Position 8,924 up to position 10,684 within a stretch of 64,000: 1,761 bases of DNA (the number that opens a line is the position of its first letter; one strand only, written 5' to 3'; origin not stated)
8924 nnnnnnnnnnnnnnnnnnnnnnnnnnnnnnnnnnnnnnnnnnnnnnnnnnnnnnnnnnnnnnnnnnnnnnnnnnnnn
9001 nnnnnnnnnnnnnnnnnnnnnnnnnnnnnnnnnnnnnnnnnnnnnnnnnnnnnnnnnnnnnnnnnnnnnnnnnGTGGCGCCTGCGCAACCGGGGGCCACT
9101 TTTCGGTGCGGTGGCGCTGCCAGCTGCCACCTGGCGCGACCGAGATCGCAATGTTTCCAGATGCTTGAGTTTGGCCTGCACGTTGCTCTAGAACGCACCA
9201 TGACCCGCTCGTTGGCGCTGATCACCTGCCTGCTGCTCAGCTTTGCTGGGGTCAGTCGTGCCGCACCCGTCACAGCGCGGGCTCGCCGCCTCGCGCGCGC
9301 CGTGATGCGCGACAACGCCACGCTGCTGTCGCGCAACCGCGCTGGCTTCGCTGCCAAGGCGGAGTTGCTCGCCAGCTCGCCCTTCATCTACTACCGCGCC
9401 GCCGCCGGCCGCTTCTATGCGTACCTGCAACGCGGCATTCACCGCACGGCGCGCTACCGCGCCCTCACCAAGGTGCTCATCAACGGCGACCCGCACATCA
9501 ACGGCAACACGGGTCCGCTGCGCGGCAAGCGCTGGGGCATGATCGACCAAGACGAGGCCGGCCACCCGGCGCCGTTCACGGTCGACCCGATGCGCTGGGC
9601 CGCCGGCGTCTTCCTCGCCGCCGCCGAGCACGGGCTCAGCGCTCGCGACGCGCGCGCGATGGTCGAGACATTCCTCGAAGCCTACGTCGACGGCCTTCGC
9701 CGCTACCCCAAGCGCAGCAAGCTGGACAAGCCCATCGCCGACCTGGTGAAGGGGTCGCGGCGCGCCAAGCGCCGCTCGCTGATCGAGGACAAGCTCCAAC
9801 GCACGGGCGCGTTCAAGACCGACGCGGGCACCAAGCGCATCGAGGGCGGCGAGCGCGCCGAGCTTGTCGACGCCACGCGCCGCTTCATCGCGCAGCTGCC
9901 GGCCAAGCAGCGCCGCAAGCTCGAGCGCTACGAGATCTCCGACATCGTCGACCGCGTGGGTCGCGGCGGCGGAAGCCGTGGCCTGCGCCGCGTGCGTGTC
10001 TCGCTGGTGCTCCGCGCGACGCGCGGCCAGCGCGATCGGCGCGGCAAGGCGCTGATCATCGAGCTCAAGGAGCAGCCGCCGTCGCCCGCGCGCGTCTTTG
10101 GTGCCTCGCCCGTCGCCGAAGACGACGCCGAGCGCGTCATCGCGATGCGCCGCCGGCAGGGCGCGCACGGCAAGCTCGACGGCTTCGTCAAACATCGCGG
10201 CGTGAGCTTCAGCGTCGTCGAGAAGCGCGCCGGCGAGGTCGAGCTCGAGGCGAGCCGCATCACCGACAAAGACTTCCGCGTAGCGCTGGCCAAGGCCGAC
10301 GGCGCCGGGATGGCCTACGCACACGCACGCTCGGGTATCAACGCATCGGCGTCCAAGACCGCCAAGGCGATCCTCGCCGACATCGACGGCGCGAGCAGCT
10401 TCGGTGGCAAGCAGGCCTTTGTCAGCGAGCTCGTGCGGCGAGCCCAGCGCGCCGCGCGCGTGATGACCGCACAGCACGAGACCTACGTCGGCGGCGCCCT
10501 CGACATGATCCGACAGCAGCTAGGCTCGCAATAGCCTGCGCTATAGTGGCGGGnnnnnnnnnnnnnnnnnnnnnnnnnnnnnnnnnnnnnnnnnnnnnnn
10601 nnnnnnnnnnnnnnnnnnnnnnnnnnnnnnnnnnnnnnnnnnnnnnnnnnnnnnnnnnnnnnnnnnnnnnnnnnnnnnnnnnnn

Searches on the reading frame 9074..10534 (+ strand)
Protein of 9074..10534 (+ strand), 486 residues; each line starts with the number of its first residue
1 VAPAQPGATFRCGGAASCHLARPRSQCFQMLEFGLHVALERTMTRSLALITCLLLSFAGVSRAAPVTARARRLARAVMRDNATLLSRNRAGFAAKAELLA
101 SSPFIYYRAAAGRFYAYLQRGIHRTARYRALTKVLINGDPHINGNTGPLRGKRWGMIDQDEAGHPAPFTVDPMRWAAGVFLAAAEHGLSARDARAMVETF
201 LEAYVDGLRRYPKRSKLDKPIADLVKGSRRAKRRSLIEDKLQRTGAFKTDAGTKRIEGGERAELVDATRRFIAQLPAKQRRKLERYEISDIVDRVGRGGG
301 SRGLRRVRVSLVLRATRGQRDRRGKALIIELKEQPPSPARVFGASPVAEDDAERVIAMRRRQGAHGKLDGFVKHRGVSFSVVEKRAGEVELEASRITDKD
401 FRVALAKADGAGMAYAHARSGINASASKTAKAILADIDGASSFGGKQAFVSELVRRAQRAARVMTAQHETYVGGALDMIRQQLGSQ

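Call 13: search_protein_families(library=pfam, proteins=[window:9074-10534:+], max_evalue=0.001)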
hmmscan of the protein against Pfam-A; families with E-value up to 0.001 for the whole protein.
window:9074-10534:+ (486 aa): 1 family
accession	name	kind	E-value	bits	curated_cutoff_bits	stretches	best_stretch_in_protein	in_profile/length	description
PF10009.15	DUF2252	-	1.6e-35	123.4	22.3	1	92-472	6-390/392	Uncharacterized protein conserved in bacteria (DUF2252)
